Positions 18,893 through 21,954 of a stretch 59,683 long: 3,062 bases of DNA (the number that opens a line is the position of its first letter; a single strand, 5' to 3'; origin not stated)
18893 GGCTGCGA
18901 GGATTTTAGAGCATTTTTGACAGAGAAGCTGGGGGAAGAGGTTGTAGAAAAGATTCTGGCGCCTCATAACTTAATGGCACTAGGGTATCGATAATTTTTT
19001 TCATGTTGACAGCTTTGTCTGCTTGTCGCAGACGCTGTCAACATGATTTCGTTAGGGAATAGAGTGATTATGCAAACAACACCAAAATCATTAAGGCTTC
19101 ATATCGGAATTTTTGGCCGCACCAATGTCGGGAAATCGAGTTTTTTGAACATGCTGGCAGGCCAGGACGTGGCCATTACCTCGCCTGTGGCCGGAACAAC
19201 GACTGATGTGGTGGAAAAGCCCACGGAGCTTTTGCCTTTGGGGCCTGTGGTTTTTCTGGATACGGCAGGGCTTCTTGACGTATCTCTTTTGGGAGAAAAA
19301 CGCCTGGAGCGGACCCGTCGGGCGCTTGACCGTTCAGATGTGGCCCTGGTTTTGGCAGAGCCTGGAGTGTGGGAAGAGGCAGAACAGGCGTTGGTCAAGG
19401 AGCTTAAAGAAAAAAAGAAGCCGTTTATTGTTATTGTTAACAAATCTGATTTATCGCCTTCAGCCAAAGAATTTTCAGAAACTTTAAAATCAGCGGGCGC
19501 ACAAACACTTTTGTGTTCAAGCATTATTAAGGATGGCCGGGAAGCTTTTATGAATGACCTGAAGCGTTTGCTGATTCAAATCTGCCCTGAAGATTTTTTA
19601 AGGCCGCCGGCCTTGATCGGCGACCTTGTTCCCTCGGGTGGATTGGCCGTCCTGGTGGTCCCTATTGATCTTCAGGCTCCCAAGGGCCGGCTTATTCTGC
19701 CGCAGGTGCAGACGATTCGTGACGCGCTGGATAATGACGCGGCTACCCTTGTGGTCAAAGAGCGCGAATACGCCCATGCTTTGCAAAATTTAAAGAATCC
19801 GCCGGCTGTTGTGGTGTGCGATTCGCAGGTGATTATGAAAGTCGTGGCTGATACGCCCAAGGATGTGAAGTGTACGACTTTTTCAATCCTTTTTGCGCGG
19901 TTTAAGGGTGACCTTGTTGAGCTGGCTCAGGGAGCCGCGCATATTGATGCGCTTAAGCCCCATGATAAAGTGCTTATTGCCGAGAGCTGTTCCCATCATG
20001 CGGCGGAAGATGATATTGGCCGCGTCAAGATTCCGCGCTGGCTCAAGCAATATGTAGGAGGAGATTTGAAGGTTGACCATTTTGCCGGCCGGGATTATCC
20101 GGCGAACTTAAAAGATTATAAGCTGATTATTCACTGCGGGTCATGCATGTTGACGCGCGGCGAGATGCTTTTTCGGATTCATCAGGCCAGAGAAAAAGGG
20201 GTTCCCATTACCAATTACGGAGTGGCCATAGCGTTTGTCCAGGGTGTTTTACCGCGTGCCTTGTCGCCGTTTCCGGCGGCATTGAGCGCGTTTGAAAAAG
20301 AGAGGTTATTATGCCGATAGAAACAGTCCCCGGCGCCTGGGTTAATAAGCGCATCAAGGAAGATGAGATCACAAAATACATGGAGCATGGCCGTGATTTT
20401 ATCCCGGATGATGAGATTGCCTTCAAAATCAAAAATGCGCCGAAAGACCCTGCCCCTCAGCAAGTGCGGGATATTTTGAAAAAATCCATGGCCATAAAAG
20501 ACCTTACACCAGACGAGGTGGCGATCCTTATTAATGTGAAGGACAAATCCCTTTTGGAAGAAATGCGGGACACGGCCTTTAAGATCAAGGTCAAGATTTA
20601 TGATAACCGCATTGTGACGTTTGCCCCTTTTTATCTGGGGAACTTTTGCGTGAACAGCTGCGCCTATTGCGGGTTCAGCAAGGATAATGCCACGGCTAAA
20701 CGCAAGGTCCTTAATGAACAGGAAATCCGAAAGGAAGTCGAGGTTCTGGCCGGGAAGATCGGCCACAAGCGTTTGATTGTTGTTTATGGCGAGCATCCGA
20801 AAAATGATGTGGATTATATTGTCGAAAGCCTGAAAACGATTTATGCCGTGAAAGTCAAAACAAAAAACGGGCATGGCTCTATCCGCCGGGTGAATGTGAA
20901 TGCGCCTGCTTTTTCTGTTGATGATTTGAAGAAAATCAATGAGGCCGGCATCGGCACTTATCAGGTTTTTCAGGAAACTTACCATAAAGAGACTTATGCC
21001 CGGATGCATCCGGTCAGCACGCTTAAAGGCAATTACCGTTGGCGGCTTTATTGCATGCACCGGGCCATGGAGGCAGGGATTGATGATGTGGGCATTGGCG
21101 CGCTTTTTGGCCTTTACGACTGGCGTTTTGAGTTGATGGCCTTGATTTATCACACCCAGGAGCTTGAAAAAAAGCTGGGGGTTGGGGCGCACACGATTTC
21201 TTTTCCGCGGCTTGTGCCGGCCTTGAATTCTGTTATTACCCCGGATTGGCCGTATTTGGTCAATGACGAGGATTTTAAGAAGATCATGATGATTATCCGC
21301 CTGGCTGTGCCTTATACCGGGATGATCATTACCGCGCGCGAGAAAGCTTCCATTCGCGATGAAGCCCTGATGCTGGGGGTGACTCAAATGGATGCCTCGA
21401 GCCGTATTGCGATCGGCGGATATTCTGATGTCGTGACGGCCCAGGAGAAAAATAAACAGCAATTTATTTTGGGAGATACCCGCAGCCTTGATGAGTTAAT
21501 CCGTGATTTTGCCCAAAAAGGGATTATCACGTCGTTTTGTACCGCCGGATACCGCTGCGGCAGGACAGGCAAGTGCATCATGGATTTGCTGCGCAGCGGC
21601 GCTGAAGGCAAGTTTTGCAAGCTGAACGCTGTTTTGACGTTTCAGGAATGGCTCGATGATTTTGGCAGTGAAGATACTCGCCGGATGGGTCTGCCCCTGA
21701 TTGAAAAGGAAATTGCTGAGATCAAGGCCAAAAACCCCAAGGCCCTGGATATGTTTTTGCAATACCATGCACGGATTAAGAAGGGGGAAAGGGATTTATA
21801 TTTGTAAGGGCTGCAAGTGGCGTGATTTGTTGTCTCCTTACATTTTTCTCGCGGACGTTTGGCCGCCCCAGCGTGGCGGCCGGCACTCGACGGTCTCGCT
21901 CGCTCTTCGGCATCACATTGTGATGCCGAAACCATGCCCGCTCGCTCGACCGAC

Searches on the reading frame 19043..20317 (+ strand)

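Call 58: search_protein_families(library=pfam, proteins=[window:19043-20317:+], max_evalue=0.00001)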
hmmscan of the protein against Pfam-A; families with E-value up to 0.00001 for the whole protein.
window:19043-20317:+ (425 aa): 4 families
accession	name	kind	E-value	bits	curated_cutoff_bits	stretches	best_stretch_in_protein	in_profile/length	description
PF18133.7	HydF_tetramer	-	1.3e-46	157.7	22.6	1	294-409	3-118/118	Hydrogen maturase F tetramerization domain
PF18128.7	HydF_dimer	-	1.7e-40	137.6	23.4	1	191-289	1-99/99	Hydrogen maturase F dimerization domain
PF01926.29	MMR_HSR1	-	5.8e-22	78.4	21.9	1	20-134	1-113/113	50S ribosome-binding GTPase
PF00350.29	Dynamin_N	-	1.3e-07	32.2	27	0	21-53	1-33/168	Dynamin family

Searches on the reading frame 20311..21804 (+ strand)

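Call 58: search_protein_families(library=pfam, proteins=[window:20311-21804:+], max_evalue=0.00001)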
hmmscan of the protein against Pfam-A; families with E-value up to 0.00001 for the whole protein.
window:20311-21804:+ (498 aa): 2 families
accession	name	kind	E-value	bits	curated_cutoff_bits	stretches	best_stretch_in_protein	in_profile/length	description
PF04055.27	Radical_SAM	-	3.5e-15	57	29.5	1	109-264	3-148/166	Radical SAM superfamily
PF06968.18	BATS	-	5.8e-15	55.7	22.2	1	297-405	1-87/88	Biotin and Thiamin Synthesis associated domain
